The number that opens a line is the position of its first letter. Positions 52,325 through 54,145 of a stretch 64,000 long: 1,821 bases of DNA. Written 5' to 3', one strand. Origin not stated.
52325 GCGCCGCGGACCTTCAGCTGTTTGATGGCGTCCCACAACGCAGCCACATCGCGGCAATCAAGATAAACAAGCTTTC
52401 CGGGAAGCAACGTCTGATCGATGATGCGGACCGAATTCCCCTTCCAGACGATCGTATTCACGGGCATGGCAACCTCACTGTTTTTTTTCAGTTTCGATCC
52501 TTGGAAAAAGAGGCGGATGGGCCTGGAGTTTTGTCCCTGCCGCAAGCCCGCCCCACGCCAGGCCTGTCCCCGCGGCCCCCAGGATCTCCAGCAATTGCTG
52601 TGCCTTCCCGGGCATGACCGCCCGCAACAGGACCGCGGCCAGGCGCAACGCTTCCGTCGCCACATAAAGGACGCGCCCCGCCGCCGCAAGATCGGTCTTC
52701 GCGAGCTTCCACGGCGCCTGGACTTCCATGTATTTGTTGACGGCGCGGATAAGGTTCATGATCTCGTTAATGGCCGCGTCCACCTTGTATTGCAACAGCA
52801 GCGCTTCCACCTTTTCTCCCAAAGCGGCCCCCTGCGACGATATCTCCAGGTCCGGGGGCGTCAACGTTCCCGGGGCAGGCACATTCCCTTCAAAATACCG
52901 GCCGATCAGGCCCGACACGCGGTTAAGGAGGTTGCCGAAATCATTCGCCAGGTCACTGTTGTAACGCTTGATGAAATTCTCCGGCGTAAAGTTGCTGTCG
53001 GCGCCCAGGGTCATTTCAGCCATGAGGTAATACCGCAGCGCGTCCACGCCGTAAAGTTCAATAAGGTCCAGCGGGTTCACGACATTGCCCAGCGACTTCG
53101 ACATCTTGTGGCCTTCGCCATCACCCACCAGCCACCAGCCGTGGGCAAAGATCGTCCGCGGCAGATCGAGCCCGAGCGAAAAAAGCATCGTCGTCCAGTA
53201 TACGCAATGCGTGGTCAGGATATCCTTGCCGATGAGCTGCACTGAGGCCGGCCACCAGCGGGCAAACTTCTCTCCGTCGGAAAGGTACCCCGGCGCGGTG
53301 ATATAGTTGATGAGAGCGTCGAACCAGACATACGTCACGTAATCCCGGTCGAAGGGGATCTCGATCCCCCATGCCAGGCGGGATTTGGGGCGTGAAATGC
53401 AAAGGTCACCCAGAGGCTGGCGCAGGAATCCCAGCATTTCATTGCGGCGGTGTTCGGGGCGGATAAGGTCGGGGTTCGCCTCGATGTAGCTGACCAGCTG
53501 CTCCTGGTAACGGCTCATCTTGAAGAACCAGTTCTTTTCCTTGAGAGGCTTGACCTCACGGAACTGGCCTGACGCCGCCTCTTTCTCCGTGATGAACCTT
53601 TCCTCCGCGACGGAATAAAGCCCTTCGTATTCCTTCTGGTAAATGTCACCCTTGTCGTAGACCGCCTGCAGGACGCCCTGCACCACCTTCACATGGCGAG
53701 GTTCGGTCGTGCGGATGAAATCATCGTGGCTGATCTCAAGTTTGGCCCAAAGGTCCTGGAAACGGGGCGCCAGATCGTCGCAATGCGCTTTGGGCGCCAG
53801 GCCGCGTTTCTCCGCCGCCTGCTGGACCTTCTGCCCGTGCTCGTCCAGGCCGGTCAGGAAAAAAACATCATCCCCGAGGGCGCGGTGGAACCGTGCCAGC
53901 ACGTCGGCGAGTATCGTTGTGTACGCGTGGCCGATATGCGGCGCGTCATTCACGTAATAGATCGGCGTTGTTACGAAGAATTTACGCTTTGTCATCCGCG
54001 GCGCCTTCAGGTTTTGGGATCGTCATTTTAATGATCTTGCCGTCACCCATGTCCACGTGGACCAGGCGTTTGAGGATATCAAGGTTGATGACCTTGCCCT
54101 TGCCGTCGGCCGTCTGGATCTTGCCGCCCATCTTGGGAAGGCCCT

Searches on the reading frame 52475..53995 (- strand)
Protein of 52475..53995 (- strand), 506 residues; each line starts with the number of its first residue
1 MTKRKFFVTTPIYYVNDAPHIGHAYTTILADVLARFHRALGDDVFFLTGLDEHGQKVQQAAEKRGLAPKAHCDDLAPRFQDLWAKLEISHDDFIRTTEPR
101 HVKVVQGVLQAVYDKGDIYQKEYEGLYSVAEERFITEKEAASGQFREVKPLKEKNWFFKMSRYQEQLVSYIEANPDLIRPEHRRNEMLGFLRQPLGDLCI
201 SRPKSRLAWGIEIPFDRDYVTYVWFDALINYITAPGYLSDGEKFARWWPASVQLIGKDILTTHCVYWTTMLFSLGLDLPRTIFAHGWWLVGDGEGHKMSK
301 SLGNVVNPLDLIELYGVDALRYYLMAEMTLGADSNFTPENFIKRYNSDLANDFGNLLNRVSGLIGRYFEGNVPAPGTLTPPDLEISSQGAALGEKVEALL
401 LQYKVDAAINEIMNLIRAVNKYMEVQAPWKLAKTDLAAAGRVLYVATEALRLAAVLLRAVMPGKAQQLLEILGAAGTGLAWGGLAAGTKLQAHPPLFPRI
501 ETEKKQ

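Call 41: search_protein_families(library=pfam, proteins=[window:52475-53995:-], max_evalue=0.001)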
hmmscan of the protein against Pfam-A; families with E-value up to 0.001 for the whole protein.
window:52475-53995:- (506 aa): 5 families
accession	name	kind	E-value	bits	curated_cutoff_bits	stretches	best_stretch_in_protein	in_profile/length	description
PF09334.17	tRNA-synt_1g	-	8.3e-106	354.5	20.1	2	152-360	180-390/391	tRNA synthetases class I (M)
PF00133.28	tRNA-synt_1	-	1.8e-36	126.3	22.7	2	3-215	22-245/414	tRNA synthetases class I (I, L, M and V)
PF01406.26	tRNA-synt_1e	-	4.5e-14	53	27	1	15-129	19-133/301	tRNA synthetases class I (C) catalytic domain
PF19303.5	Anticodon_3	-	6.5e-08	33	23.5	1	372-503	1-138/152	Anticodon binding domain of methionyl tRNA ligase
PF01921.24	tRNA-synt_1f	-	0.00047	19.6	27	0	246-327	229-312/360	tRNA synthetases class I (K)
